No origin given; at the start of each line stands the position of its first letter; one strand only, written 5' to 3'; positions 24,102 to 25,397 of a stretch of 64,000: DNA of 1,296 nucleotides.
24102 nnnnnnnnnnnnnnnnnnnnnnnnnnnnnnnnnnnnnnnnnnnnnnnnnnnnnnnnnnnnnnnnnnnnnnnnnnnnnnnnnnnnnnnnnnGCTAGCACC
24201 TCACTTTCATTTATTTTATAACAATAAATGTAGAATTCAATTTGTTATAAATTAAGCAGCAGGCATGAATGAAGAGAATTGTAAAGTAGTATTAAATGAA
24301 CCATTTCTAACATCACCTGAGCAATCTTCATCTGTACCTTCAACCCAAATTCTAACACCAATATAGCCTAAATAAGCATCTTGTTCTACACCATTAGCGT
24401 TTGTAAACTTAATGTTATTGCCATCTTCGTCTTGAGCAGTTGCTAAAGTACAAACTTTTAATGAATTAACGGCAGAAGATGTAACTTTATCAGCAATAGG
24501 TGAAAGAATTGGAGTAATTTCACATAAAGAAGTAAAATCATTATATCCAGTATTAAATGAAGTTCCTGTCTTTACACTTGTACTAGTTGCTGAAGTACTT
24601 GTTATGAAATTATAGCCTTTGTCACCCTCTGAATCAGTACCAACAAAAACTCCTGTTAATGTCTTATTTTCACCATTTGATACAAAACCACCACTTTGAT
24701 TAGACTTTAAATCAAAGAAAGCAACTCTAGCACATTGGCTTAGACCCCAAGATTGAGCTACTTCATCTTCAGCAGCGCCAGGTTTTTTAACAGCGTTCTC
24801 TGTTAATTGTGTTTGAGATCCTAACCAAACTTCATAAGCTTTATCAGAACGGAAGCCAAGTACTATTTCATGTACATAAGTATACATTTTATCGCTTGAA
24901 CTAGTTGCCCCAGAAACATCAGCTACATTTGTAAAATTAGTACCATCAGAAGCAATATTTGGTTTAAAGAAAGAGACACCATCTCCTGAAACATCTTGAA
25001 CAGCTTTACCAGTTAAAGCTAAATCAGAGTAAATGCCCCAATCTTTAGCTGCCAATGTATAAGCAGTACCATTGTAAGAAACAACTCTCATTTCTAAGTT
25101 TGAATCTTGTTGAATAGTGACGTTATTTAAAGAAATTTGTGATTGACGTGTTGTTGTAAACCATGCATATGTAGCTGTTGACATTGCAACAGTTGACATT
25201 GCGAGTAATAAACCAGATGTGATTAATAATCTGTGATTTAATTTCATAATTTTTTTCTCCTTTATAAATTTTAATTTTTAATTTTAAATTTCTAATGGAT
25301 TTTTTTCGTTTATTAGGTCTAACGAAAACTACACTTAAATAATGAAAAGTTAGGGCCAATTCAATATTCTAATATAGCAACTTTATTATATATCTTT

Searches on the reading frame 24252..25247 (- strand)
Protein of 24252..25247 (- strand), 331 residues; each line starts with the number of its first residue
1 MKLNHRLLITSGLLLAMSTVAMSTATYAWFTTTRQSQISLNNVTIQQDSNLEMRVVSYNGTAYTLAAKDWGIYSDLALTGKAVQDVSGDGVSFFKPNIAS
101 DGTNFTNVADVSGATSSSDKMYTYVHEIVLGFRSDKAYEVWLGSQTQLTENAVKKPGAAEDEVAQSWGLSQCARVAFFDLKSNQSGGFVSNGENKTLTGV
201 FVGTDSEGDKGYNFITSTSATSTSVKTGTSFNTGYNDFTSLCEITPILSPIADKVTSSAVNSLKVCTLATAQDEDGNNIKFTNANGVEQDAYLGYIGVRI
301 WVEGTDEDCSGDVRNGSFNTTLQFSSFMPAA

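Call 3: search_protein_families(library=pfam, proteins=[window:24252-25247:-], max_evalue=0.1)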
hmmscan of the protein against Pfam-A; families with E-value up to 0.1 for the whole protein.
window:24252-25247:- (331 aa): 1 family
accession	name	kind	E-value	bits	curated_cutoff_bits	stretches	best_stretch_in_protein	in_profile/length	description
PF24498.1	Ig_TMEM131L_3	-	0.086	13.3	28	0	22-74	15-66/100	TMEM131L third Ig-like domain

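Call 4: search_protein_families(library=ncbifam, proteins=[window:24252-25247:-], max_evalue=0.1)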
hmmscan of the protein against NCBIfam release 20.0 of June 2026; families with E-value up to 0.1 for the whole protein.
window:24252-25247:- (331 aa): 0 families

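Call 64: search_protein_families(library=pfam, alignment_id=A7, max_evalue=0.01)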
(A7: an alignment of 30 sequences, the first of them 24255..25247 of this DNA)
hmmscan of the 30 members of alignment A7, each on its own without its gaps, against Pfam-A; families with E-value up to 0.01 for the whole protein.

A. member 1, window:24255-25247:- (331 aa): 0 families

B. families by the number of members that match (of 30 scanned): 5 families
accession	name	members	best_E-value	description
PF09479.16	Flg_new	1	4.9e-05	Listeria-Bacteroides repeat domain (List_Bact_rpt)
PF13786.12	DUF4179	1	0.00076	Domain of unknown function (DUF4179)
PF12389.13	Peptidase_M73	1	0.0017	Camelysin metallo-endopeptidase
PF02018.23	CBM_4_9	1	0.006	Carbohydrate binding domain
PF11254.13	DUF3053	1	0.0061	Protein of unknown function (DUF3053)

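Call 65: search_solved_structures(query=A7, max_evalue=1, show_alignments=1)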
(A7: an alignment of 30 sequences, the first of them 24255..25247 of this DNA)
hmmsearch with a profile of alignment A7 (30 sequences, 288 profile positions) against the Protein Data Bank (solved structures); distinct sequences matched with E-value up to 1: 0.

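Call 66: find_homologous_proteins(query=A7, max_evalue=0.00001)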
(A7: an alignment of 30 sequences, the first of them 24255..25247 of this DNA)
Query A7 (30 sequences) (331 aa, profile of the alignment): 47 proteins with E <= 0.00001 among 8000 candidates.
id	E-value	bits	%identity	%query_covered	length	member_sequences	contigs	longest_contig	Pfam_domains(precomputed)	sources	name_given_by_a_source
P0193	5.9e-49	186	100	100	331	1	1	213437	-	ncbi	ncbi:MAG: hypothetical protein ACI311_03975 [Bacilli bacterium]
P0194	2.4e-47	181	31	9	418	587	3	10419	-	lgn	-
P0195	4.4e-46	176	88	100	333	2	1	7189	-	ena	-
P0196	3.8e-45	173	87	100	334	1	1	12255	-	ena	-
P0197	6.7e-45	173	87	100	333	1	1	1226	-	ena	-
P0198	5.0e-44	170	84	100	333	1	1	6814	-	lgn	-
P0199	9.5e-44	169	86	100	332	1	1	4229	-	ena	-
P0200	5.1e-42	163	31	9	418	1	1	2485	-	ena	-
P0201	1.8e-41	161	31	9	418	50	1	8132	-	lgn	-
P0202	7.5e-41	159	48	9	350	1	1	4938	-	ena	-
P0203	2.1e-38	151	22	14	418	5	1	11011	PF09479.17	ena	-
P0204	8.4e-38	149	32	8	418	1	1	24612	-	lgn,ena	-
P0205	3.4e-37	147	50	99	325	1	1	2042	-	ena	-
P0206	2.6e-36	144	52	100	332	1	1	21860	-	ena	-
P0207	2.8e-36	144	63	100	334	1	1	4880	-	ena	-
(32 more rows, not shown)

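Call 76: predict_structure(alignment_id=A8)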
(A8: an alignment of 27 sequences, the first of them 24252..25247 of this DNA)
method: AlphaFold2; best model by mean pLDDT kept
length: 331 residues; sequences in the alignment: 27
mean_pLDDT: 83.2   pTM: 0.82
mean pLDDT of the five models: 83.2, 79.6, 78.7, 78.1, 73.9
residues with pLDDT >= 90: 156; 70-90: 124; 50-70: 32; < 50: 19
segments of 3 or more residues with pLDDT < 50: 18-34
pLDDT, mean of each block of 10 residues (from residue 1): 54 53 38 53 76 91 84 82 88 88 85 84 92 93 92 88 90 94 91 95 74 91 87 93 92 88 94 91 87 96 72 83 88 58
secondary structure, 60 per line:
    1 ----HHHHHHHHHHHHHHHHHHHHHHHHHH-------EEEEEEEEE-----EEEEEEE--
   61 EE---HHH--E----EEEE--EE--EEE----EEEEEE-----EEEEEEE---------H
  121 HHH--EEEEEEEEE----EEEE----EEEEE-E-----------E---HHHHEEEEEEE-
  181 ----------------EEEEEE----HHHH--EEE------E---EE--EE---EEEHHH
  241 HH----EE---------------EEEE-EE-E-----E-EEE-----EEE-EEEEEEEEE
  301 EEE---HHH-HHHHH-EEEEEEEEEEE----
elements in order: H5-30 E38-46 E52-58 E76-79 E86-88 E93-98 E104-110 H120-123 E126-134 E139-142 E147-151 H169-172 E173-179 E197-202 H207-210 E213-215 E235-237 H238-242 E264-267 E280-282 E288-290 E292-303 H311-315 E317-327

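Call 78: fold_search(model_id=the predicted structure, library=pdb)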
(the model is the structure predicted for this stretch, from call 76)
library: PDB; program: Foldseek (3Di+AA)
matches with E <= 10: 772; with E <= 0.001: 0
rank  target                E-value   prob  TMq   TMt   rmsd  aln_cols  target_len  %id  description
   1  8sb2_A                1.0e-02  0.06  0.09  0.08  24.4       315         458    8  CryoEM structure of DH270.I2-CH848.10.17 (released 2023-04-19)
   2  8sar_A                1.9e-02  0.04  0.09  0.07  25.2       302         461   10  CryoEM structure of DH270.6-CH848.10.17 (released 2023-04-19)
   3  7mxd_A                3.9e-02  0.03  0.09  0.08  24.6       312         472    9  Cryo-EM structure of broadly neutralizing V2-apex-targeting antibody J038 in complex with HIV-1 Env (released 2022-03-30)
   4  2pr9_A                5.8e-02  0.06  0.11  0.14  23.0       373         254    4  Mu2 adaptin subunit (AP50) of AP2 adaptor (second domain), complexed with GABAA receptor-gamma2 subunit-derived intern (released 2008-03-18)
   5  3ml6_C                5.8e-02  0.06  0.12  0.12  22.1       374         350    4  a complex between Dishevelled2 and clathrin adaptor AP-2 (released 2010-08-11)
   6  3ml6_F                6.1e-02  0.06  0.12  0.11  23.3       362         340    5  a complex between Dishevelled2 and clathrin adaptor AP-2 (released 2010-08-11)
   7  3ml6_E                6.1e-02  0.06  0.12  0.12  22.0       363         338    4  a complex between Dishevelled2 and clathrin adaptor AP-2 (released 2010-08-11)
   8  3ml6_A                6.1e-02  0.06  0.12  0.12  22.4       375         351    4  a complex between Dishevelled2 and clathrin adaptor AP-2 (released 2010-08-11)
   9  9axk_M                6.5e-02  0.04  0.10  0.09  25.3       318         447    9  HIV 16055.v8.3 SOSIP Env in Complex with Base and N611 Epitope pAbs from Rabbit 2463 (released 2025-01-29)
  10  9btj_D                6.5e-02  0.03  0.10  0.08  25.7       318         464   10  Rhesus Fab 6561-a.01 in complex with HIV-1 Ce1176.A3 RnS SOSIP Env (released 2025-06-11)
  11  7tcn_E                7.3e-02  0.03  0.09  0.08  25.1       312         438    7  Cryo-EM structure of CH235.12 in complex with HIV-1 Env trimer CH505TF.N279K.SOSIP.664 with high-mannose glycans (released 2023-08-02)
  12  7ofp_B                7.7e-02  0.05  0.11  0.13  25.9       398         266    5  Apo Structure of Mu2 Adaptin Subunit (Ap50) Of AP2 Clathrin Adaptor (released 2022-06-01)
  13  8fae_A                7.7e-02  0.03  0.11  0.09  24.6       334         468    8  Asymmetric structure of cleaved HIV-1 AE2 envelope glycoprotein trimer in styrene-maleic acid lipid nanoparticles (AE2 (released 2023-06-07)
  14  9jkg_A                7.7e-02  0.02  0.09  0.08  25.5       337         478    7  Asymmetric structure of cleaved HIV-1 Tri FPPR envelope glycoprotein trimer in amphipol-lipid nanodiscs (Tri FPPR.2) (released 2025-02-26)
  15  9d7g_E                8.1e-02  0.03  0.11  0.09  25.3       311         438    9  BG505 DS-SOSIP.664 apo structure from the CH103 KN cryo-EM dataset (released 2025-06-04)
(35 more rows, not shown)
